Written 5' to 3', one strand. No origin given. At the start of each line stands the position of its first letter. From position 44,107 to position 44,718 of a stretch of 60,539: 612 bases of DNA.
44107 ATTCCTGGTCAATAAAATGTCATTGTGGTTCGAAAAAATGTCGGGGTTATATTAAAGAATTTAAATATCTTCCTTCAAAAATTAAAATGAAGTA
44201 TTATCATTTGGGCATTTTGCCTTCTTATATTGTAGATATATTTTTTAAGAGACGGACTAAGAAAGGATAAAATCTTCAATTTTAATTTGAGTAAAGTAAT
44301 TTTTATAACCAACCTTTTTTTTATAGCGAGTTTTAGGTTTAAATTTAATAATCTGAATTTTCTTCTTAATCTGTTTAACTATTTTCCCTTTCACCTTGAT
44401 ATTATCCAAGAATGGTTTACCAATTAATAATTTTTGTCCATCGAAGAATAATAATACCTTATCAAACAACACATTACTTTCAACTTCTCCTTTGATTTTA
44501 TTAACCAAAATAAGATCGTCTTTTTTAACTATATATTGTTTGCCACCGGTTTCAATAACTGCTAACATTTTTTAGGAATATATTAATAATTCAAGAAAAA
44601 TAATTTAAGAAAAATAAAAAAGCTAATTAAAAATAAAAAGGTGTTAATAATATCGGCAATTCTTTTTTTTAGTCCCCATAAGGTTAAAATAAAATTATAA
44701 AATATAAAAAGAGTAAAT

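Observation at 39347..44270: DGQHR/ParB-like protein, reverse gyrase and a SET methyltransferase as a candidate chromatin-topology module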

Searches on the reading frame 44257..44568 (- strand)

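Call 3: search_protein_families(library=pfam, proteins=[window:44257-44568:-], max_evalue=0.01)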
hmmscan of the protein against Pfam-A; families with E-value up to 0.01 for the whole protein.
window:44257-44568:- (103 aa): 1 family
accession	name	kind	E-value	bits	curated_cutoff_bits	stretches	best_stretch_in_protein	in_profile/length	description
PF00829.26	Ribosomal_L21p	-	2.2e-28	98.9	27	1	1-99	1-98/99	Ribosomal prokaryotic L21 protein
